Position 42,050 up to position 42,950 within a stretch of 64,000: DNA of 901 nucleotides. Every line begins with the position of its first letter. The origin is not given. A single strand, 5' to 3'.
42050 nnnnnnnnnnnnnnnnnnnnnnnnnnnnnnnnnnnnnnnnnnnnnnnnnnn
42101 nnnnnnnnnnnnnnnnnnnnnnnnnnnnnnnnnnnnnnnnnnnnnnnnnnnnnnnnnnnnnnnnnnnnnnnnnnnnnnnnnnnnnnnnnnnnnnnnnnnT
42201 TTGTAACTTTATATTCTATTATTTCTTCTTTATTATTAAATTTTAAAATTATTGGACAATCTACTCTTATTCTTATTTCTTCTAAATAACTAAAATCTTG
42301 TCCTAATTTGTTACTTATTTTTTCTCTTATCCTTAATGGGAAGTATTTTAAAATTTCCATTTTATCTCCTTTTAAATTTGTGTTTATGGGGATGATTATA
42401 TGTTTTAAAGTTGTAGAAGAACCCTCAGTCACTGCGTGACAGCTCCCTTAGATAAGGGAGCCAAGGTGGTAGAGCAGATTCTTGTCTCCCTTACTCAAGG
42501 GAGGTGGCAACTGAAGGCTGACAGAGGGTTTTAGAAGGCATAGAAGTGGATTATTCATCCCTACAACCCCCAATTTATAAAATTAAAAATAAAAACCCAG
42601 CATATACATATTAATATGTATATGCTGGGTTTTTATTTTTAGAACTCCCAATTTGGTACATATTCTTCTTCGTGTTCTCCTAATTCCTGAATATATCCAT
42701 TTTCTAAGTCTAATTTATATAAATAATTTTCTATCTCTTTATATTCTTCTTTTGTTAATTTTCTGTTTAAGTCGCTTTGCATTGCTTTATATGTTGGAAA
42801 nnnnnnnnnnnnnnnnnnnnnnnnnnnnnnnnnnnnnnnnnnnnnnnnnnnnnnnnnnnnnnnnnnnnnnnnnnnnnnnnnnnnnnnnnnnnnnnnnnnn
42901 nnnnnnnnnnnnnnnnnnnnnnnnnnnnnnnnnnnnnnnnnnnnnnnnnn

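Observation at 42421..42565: GC-rich, highly structured ~145-nt element upstream of spoIIIAA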

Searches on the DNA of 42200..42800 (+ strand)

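Call 5: search_rna_families(source=window, start=42200, end=42800, threshold=evalue, max_evalue=10, show_alignments=3)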
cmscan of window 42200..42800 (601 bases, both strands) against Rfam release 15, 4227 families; matches with E-value up to 10: 46.
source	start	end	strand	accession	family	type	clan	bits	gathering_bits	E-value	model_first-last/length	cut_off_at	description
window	42584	42641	+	RF03940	MIR9563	Gene; miRNA;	-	42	90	8.8e-07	1-127/127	no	MIR9563 microRNA precursor family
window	42584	42641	-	RF03940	MIR9563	Gene; miRNA;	-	42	90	8.8e-07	1-127/127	no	MIR9563 microRNA precursor family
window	42582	42643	+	RF00756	mir-299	Gene; miRNA;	-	37.3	67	1.8e-06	1-63/63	no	mir-299 microRNA precursor family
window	42579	42646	-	RF04154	mir-1277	Gene; miRNA;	-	35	81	7.1e-05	1-78/78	no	mir-1277 microRNA precursor family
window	42587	42638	-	RF00756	mir-299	Gene; miRNA;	-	34.6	67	1.1e-05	1-63/63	no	mir-299 microRNA precursor family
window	42583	42642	+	RF04176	mir-3149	Gene; miRNA;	-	34.2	100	0.0001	1-83/83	no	mir-3149 microRNA precursor family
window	42588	42637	-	RF04176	mir-3149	Gene; miRNA;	-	33.1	100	0.0002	1-83/83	no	mir-3149 microRNA precursor family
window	42584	42641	+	RF04154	mir-1277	Gene; miRNA;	-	31.9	81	0.00046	7-70/78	no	mir-1277 microRNA precursor family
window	42583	42642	-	RF03585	mir-3938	Gene; miRNA;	-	30.7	94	0.00026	1-88/88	no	mir-3938 microRNA precursor family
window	42570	42656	-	RF04262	MIR1319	Gene; miRNA;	-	30.5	116.6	0.0014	1-119/119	no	MIR1319 microRNA precursor family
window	42577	42651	-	RF03845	mir-3327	Gene; miRNA;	-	27.4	85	0.0089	1-89/89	no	mir-3327 microRNA precursor family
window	42581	42642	+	RF04262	MIR1319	Gene; miRNA;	-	26.2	116.6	0.016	17-103/119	no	MIR1319 microRNA precursor family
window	42580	42642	-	RF04158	mir-568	Gene; miRNA;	-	24.4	75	0.13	1-93/93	no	mir-568 microRNA precursor family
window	42540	42639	+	RF02495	ohsC_RNA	Gene; antitoxin;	-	23.7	50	0.32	1-77/77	no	Oppression of Hydrophobic ORF by sRNA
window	42584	42639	-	RF04106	mir-1303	Gene; miRNA;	-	23.5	107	0.051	1-85/85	no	mir-1303 microRNA precursor family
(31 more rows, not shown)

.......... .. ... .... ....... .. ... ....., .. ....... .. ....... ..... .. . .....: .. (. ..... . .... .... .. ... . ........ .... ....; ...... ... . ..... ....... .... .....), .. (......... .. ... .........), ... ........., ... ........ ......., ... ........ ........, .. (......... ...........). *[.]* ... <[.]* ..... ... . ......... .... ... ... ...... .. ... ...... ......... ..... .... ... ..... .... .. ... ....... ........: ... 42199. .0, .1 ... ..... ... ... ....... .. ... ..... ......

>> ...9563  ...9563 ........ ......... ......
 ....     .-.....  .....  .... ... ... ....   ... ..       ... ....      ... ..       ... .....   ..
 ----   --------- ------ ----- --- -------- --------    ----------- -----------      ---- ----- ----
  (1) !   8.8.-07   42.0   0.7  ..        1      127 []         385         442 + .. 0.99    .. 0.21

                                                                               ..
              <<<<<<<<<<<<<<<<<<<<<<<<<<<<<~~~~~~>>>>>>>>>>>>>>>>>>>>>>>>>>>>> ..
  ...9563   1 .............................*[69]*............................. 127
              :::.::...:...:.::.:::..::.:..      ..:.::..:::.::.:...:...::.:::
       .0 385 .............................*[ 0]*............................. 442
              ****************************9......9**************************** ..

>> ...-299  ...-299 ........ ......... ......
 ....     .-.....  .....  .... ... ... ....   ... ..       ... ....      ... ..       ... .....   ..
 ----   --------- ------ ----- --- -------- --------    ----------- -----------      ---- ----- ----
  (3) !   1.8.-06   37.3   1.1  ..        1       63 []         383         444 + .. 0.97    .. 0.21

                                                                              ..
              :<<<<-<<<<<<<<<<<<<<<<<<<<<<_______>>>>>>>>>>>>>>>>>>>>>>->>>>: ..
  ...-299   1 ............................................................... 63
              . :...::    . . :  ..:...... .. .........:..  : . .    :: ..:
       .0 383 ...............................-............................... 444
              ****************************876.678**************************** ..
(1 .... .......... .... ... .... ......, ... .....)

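Call 43: build_rna_model(alignment_id=A2)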
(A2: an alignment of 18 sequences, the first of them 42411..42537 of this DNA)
Model R1 built from alignment A2 (18 sequences, 143 columns); structure: RNAalifold consensus.
model positions 126; base pairs 36; branch points 4; effective number of sequences 1.18; information 0.59 bits per position. Calibrated on 0.2 Mb of random sequence (short: E-values are rough).
structure used (alignment columns):
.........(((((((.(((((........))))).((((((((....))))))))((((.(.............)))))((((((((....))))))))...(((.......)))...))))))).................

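Call 45: search_with_rna_model(model_id=R1, sources=[window, L001, L002, L003, L004, L005, L006, L007, L008, L009, L010, L011, L012, L013, L014, L015, L016, L017, L018, L019, L020, L021, L022, L023, L024, L025, L026, L027, L028, L029, L030, L031, L032, L033, L034, L035, L036, L037, L038, L039, L040, L041, L042, L043, L044, L045, L046, L047, L048, L049, L050, L051, L052, L053, L054, L055, L056, L057, L058, L059, L060, L061, L062, L063, L064, L065, L066, L067, L068, L069, L070, L071, L072, L073, L074, L075, L076, L077, L078, L079, L080, L081, L082, L083, L084, L085, L086, L087, L088, L089, L090, L091, L092, L093, L094, L095, L096, L097, L098, L099], max_evalue=0.01, make_alignment=true)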
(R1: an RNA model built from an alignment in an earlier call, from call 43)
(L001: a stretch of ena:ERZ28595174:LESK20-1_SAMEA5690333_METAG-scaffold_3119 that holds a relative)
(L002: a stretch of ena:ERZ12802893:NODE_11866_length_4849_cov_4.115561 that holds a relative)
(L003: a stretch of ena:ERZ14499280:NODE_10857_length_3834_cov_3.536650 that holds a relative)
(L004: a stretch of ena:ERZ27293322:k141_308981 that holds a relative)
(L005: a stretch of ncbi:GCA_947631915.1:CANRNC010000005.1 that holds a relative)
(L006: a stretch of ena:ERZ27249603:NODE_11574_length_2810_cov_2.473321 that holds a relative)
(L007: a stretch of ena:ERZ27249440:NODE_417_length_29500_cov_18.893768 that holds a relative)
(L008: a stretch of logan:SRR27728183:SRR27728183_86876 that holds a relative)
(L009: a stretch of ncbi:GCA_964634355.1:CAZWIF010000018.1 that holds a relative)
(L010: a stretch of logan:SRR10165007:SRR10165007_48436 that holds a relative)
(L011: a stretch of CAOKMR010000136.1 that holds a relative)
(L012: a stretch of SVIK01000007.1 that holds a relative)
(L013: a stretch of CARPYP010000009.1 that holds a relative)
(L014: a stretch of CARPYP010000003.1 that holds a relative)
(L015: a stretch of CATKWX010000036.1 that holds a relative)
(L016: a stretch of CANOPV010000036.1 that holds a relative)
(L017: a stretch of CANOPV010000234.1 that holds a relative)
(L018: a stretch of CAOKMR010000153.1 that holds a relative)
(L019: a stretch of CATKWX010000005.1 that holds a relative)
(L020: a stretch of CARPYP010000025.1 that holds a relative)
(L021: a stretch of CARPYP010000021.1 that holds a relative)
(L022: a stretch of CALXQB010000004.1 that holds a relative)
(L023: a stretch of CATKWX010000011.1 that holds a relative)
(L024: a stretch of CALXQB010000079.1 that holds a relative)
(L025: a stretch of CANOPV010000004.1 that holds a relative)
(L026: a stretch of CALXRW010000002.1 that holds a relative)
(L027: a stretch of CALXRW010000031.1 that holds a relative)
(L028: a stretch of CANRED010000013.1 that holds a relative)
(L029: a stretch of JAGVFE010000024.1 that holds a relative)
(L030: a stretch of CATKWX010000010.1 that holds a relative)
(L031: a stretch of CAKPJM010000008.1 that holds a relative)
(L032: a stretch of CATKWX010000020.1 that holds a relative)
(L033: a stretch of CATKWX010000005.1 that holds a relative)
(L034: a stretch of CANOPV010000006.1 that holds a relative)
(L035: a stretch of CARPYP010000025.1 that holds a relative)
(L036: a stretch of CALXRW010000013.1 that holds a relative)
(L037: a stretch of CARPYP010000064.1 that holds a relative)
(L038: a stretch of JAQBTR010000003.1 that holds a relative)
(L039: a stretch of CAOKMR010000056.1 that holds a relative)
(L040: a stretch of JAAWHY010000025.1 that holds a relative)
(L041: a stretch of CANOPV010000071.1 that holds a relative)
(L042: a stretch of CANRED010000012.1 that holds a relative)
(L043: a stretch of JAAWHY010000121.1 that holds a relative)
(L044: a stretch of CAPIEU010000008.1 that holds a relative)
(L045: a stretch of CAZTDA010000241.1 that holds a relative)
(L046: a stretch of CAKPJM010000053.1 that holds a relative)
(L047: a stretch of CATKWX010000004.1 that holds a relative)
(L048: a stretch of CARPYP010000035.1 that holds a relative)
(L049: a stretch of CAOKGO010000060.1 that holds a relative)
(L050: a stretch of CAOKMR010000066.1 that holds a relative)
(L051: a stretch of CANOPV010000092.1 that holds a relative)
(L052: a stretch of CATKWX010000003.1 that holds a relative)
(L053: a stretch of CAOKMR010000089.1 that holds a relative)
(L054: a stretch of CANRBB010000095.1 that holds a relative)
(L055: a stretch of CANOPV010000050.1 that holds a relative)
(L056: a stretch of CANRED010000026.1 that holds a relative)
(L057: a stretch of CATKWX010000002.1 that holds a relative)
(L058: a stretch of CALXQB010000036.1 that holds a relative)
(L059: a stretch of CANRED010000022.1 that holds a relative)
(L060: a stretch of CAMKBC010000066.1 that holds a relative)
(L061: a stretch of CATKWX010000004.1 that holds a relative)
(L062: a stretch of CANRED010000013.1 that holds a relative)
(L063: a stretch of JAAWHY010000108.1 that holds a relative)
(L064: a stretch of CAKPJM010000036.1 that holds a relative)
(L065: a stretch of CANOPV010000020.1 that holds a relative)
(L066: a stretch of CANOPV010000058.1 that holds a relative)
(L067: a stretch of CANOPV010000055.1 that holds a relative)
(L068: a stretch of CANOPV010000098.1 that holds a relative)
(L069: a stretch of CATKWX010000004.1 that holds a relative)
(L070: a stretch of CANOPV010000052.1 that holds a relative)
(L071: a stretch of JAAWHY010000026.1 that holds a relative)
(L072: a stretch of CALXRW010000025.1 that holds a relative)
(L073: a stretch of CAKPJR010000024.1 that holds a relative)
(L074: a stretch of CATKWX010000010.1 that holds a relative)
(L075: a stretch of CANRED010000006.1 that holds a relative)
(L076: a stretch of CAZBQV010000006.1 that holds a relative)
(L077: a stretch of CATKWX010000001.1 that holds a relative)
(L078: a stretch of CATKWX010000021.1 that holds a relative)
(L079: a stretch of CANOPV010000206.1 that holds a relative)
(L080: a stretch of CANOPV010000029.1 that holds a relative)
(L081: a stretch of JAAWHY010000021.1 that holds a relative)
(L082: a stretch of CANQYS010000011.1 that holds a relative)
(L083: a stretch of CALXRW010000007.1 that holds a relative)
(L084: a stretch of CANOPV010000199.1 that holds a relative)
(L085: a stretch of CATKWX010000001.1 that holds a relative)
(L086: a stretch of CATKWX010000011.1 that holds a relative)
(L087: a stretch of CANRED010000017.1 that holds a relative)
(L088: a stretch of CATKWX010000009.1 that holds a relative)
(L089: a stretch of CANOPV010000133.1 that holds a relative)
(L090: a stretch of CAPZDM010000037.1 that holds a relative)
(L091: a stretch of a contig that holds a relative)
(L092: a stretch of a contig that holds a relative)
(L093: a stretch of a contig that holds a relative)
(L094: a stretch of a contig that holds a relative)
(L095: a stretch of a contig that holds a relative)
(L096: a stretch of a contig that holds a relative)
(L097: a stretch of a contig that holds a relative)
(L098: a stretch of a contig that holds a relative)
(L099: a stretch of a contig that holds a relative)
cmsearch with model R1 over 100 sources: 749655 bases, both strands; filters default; matches with E-value up to 0.01: 224.
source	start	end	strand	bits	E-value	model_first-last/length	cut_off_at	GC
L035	4070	4195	+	149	8.2e-43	1-126/126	no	0.5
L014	3186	3311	+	148.3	1.3e-42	1-126/126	no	0.52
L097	2519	2644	-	147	3.3e-42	1-126/126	no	0.52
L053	274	399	+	146.2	6.1e-42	1-126/126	no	0.5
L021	3085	3211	-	146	6.6e-42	1-126/126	no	0.5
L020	4804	4930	-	146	7e-42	1-126/126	no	0.49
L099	1055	1180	-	145.6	8.9e-42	1-126/126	no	0.52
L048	917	1043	+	142.5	8.2e-41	1-126/126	no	0.51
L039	3938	4063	+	141.5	1.7e-40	1-126/126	no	0.55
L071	6498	6623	+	140.3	3.9e-40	1-126/126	no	0.52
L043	2589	2712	-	139.6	6.5e-40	3-126/126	5'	0.49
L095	6560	6685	-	137.8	2.4e-39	1-126/126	no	0.48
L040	3743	3868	-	137.5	2.9e-39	1-126/126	no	0.52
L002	1111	1237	-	134.6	2.2e-38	1-126/126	no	0.5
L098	1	117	+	134.3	2.7e-38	10-126/126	5'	0.51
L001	2824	2950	-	132.3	1.2e-37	1-126/126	no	0.5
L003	2048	2174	-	132.3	1.2e-37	1-126/126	no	0.5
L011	1913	2038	-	128.6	1.6e-36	1-126/126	no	0.52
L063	3464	3580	-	126.6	6.6e-36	10-126/126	5'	0.5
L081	4945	5070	-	122.8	1e-34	1-126/126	no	0.48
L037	58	226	-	118.4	2.2e-33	1-126/126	no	0.46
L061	2761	2885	-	115.3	2e-32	1-126/126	no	0.47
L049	1858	2026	-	115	2.6e-32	1-126/126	no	0.43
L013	2580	2748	+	114.5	3.6e-32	1-126/126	no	0.46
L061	2759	2883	+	104.3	4.9e-29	1-126/126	no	0.47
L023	6836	6961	+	104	6.3e-29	1-126/126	no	0.48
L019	4288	4412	+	103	1.3e-28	1-126/126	no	0.42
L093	2401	2511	-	100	1e-27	1-126/126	no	0.5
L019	4290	4413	-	99.3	1.7e-27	1-126/126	no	0.43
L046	2002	2134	+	98.9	2.4e-27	1-126/126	no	0.5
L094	849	977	-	97.6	5.9e-27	1-126/126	no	0.49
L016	4214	4372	-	97.1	8.1e-27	1-126/126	no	0.42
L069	6068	6191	+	97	9.2e-27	1-126/126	no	0.42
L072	2195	2332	+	96.1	1.7e-26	1-126/126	no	0.46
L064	3134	3251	+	95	3.8e-26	1-126/126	no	0.53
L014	5190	5310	+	93.1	1.4e-25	1-126/126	no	0.49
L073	4960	5077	-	92.6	2e-25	1-126/126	no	0.53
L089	3124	3283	-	92.4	2.4e-25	1-126/126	no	0.41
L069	6070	6193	-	91.8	3.7e-25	1-126/126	no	0.43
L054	3014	3191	+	91.6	4.1e-25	1-126/126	no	0.51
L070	3811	3921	-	91.5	4.6e-25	1-126/126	no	0.5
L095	6558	6683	+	91.4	4.8e-25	1-126/126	no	0.48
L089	3122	3281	+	91.1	5.9e-25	1-126/126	no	0.41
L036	276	416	-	91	6.4e-25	1-126/126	no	0.41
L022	2388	2524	+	90.9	7e-25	1-126/126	no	0.42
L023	6838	6963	-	90.7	7.9e-25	1-126/126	no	0.48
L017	1926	2063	+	90.1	1.2e-24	1-126/126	no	0.43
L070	3809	3919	+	89.9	1.4e-24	1-126/126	no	0.49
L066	4990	5102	-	89.6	1.7e-24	1-126/126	no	0.47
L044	5863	6037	+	89.4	2e-24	1-126/126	no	0.46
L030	6485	6611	+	89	2.5e-24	1-126/126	no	0.48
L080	2905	3073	-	88.7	3.1e-24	1-126/126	no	0.5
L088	7143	7266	+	88.6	3.6e-24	1-126/126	no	0.48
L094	847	976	+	88.3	4.2e-24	1-126/126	no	0.48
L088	7145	7268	-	88.3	4.3e-24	1-126/126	no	0.48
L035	4072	4197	-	88.1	4.8e-24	1-126/126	no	0.51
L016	4212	4370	+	88.1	4.9e-24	1-126/126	no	0.42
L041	4200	4310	+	88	5.2e-24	1-126/126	no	0.5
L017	1928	2065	-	87.7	6.5e-24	1-126/126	no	0.43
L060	2948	3068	+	87.5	7.4e-24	1-126/126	no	0.45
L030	6487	6613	-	87.4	8.1e-24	1-126/126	no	0.46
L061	5229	5342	-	87.4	8.4e-24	1-126/126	no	0.45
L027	7281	7421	-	86.9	1.1e-23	1-126/126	no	0.45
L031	1416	1533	+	86.9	1.2e-23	1-126/126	no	0.53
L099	1053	1178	+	86.4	1.6e-23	1-126/126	no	0.54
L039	3940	4065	-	86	2.1e-23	1-126/126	no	0.54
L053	276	401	-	85.9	2.4e-23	1-126/126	no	0.48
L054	3016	3193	-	85.3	3.6e-23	1-126/126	no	0.52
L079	383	537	-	85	4.4e-23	1-126/126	no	0.45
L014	3188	3313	-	85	4.6e-23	1-126/126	no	0.53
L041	893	1017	-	84.3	7.3e-23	1-126/126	no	0.42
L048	919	1045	-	84.3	7.5e-23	1-126/126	no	0.52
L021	3083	3209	+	84.3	7.6e-23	1-126/126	no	0.51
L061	5227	5340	+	84.2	8.1e-23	1-126/126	no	0.46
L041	4202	4312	-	84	9.4e-23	1-126/126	no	0.5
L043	2587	2712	+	84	9.5e-23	1-126/126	no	0.5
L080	2903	3071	+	83.6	1.2e-22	1-126/126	no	0.5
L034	2092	2204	-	83.1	1.7e-22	1-126/126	no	0.5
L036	274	414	+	81.6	4.9e-22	1-126/126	no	0.41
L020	4802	4928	+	81.5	5.4e-22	1-126/126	no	0.5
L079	381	535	+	81.2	6.6e-22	1-126/126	no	0.45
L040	3741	3866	+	80.9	8.5e-22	1-126/126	no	0.5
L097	2517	2642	+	79.5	2.3e-21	1-126/126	no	0.53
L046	2004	2136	-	79.4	2.4e-21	1-126/126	no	0.51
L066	4988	5100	+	79.2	2.7e-21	1-126/126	no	0.47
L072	2197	2334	-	79.2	2.8e-21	1-126/126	no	0.46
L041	891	1015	+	77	1.3e-20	1-126/126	no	0.43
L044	5865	6039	-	76.7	1.6e-20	1-126/126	no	0.46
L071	6500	6625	-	76.1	2.6e-20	1-126/126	no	0.54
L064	3136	3253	-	76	2.7e-20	1-126/126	no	0.55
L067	2020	2179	-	76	2.8e-20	1-126/126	no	0.45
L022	2390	2526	-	75.9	2.9e-20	1-126/126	no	0.44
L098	1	119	-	75.9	3e-20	1-119/126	3'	0.52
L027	7279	7419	+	75.5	3.9e-20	1-126/126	no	0.45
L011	1911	2036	+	75.3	4.5e-20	1-126/126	no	0.52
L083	3921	4061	-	75.2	4.7e-20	1-126/126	no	0.43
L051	3184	3341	+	74.4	8.7e-20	1-126/126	no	0.43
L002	1109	1235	+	74.3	9.1e-20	1-126/126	no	0.51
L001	2822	2948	+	73.9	1.2e-19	1-126/126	no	0.52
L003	2046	2172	+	73.9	1.2e-19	1-126/126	no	0.52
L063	3462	3580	+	72.8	2.6e-19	1-119/126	3'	0.5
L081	4943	5068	+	72.6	3e-19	1-126/126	no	0.49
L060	2950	3070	-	72.6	3.1e-19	1-126/126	no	0.47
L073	4958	5075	+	72.1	4.3e-19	1-126/126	no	0.54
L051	3186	3343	-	72.1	4.3e-19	1-126/126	no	0.44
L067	2018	2177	+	70.3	1.5e-18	1-126/126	no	0.45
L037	56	224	+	69.8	2.2e-18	1-126/126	no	0.46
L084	721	929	+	69.8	2.2e-18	1-126/126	no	0.48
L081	7320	7403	-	68.6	5.2e-18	1-126/126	no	0.5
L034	2090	2202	+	68.6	5.2e-18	1-126/126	no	0.5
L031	1418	1535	-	68.1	7.2e-18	1-126/126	no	0.54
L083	3919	4059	+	67.1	1.5e-17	1-126/126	no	0.43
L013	2582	2750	-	67.1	1.6e-17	1-126/126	no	0.46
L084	723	931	-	66.4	2.4e-17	1-126/126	no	0.49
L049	1856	2024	+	65.3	5.3e-17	1-126/126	no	0.43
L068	4008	4118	-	59.1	4.3e-15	1-126/126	no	0.44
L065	2669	2781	-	58.1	9.1e-15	1-126/126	no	0.42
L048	1773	1905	-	57.7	1.2e-14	1-126/126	no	0.38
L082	6886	6993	-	56.7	2.5e-14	1-126/126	no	0.51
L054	2808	3004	-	55.7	5e-14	1-126/126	no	0.51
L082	6884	7001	+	54.1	1.6e-13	1-126/126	no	0.51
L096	2456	2565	+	53.1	3.2e-13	1-126/126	no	0.34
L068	4006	4116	+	52.9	3.7e-13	1-126/126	no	0.43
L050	587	670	-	51.2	1.2e-12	1-126/126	no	0.44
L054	2806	3002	+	50.4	2.1e-12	1-126/126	no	0.51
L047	2004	2117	-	50.4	2.1e-12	1-126/126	no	0.46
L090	250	370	+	50.1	2.7e-12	1-126/126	no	0.37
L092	6320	6442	+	49.7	3.5e-12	1-126/126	no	0.42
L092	6304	6444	-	48.8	6.7e-12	1-126/126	no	0.4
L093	2399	2509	+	48.7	7.1e-12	1-126/126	no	0.52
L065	2667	2779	+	47.6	1.6e-11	1-126/126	no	0.42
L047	2002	2115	+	45.7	5.8e-11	1-126/126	no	0.46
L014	5192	5312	-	44.8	1.1e-10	1-126/126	no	0.5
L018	1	88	+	44.2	1.7e-10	43-126/126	5'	0.38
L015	3450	3574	+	43.3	3.3e-10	1-126/126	no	0.35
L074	2574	2694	+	43.1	3.8e-10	1-126/126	no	0.45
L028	1620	1770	-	43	4e-10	1-126/126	no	0.51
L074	2561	2696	-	42.9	4.3e-10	1-126/126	no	0.43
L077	4010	4135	-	42.6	5.5e-10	1-126/126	no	0.38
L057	2002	2137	+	42.5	5.7e-10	1-126/126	no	0.37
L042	4632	4767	+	42.1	7.5e-10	1-126/126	no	0.51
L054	2632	2793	+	42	8e-10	1-126/126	no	0.31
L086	7930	8000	+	41.5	1.1e-09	1-69/126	3'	0.44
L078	7076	7181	+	41.1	1.6e-09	1-126/126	no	0.39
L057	2145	2249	+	40.5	2.4e-09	1-126/126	no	0.33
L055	3300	3389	-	39.2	5.9e-09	1-126/126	no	0.44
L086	7810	7927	+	38.9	7.6e-09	1-126/126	no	0.42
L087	7728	7849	+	38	1.5e-08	1-126/126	no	0.49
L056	4202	4307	+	37.8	1.6e-08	1-126/126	no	0.48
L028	1620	1768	+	37.8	1.7e-08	1-126/126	no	0.51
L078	7078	7183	-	37.5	2e-08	1-126/126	no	0.37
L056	4203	4312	-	37.2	2.6e-08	1-126/126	no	0.48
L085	5360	5473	-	37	2.9e-08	1-126/126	no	0.45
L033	4577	4676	-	36.9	3e-08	1-126/126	no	0.5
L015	3576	3715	+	36.9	3.2e-08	1-126/126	no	0.34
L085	5479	5596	-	36.4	4.5e-08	1-126/126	no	0.32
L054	2643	2795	-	36.2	5.2e-08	1-126/126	no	0.34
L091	7393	7532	-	36.1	5.6e-08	1-126/126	no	0.45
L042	4633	4749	-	36.1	5.7e-08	1-126/126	no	0.52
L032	3325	3449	-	36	6e-08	1-126/126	no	0.41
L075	5439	5533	-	35.9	6.3e-08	1-126/126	no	0.57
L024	4290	4380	-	35.6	7.8e-08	1-126/126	no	0.38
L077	3889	4008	-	35.6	8e-08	1-126/126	no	0.39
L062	7589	7697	-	35.5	8.6e-08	1-126/126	no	0.52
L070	885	970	+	35.4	9e-08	1-126/126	no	0.35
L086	7809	7929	-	35.2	1e-07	1-126/126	no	0.41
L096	2458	2567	-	35.1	1.1e-07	1-126/126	no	0.33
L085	5355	5474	+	35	1.2e-07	1-126/126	no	0.44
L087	7730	7851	-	35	1.2e-07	1-126/126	no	0.48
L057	2147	2249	-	34.5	1.8e-07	1-126/126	no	0.34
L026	7673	7801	-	34.4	1.8e-07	1-126/126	no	0.4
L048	1811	1903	+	34.2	2.2e-07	1-126/126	no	0.45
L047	1883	1997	-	34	2.4e-07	1-126/126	no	0.41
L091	7543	7654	+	33.5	3.4e-07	1-126/126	no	0.52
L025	1287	1416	+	33.4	3.7e-07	1-126/126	no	0.32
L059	3997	4103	-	33.4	3.7e-07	1-126/126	no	0.36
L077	4008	4139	+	33.4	3.8e-07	1-126/126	no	0.36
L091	7542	7667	-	33.2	4.4e-07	1-126/126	no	0.52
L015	3452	3576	-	33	4.9e-07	1-126/126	no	0.35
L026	7643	7799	+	32.9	5.4e-07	1-126/126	no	0.35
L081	7318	7401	+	32.8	5.9e-07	1-126/126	no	0.52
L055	3298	3387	+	32.6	6.5e-07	1-126/126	no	0.44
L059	106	164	-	32.5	7.1e-07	18-73/126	no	0.44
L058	4158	4291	-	32.4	7.4e-07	1-126/126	no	0.34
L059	3911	3968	-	32.4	7.6e-07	18-73/126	no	0.36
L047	1881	1995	+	32.3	8.4e-07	1-126/126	no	0.41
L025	1288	1418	-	31.9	1.1e-06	1-126/126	no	0.32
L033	4444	4574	-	31.9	1.1e-06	1-126/126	no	0.35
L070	887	971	-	30.7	2.6e-06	1-126/126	no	0.35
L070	2284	2403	+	30.6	2.7e-06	1-126/126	no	0.42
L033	4578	4666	+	30.6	2.7e-06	1-126/126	no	0.51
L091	7419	7530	+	30.5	2.9e-06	1-126/126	no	0.46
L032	3323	3424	+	30.2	3.7e-06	1-126/126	no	0.42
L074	2701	2806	+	30.1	4e-06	1-126/126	no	0.38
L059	3995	4104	+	30.1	4e-06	1-126/126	no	0.35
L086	7932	8000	-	29.6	5.6e-06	56-126/126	5'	0.45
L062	7572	7695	+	28.2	1.5e-05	1-126/126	no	0.56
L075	5408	5531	+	28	1.7e-05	1-126/126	no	0.48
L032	3199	3321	+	28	1.8e-05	1-126/126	no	0.37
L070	2286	2402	-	27.9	1.9e-05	1-126/126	no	0.41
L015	3578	3694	-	27.5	2.5e-05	1-126/126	no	0.36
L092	6445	6562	+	27.5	2.5e-05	1-126/126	no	0.41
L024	4303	4378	+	27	3.6e-05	1-126/126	no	0.38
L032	3187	3312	-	26.9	3.7e-05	1-126/126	no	0.38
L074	2703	2797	-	26.7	4.3e-05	1-126/126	no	0.4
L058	4211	4289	+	26.6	4.6e-05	1-126/126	no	0.41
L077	3914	4006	+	26.5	5.2e-05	1-126/126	no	0.43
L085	5477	5604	+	26.1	6.5e-05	1-126/126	no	0.3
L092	6446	6577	-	26.1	6.7e-05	1-126/126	no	0.43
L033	4453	4572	+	24.7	0.00018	1-126/126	no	0.37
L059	80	179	+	24.6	0.0002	1-126/126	no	0.48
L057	2067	2122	-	24.4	0.00023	18-73/126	no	0.5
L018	1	90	-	24.2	0.00026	1-82/126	3'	0.37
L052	1783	1899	+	23.6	0.0004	1-126/126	no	0.34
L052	1785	1907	-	22.9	0.00066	1-126/126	no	0.33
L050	585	716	+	22.9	0.00066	1-126/126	no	0.39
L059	3896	3983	+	22.5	0.00084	1-126/126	no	0.38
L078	7187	7320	-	21.4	0.0019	1-126/126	no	0.29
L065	2800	2922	-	21.2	0.0021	1-126/126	no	0.47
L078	7185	7307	+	20.8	0.0028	1-126/126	no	0.3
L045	3157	3247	+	20.5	0.0036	1-126/126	no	0.6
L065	2798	2894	+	20.3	0.0042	1-126/126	no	0.45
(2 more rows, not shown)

Alignment A3: 150 matches aligned to the model, 368 columns, each read 5' to 3' on its own strand. Consensus structure (alignment columns), stored with it:
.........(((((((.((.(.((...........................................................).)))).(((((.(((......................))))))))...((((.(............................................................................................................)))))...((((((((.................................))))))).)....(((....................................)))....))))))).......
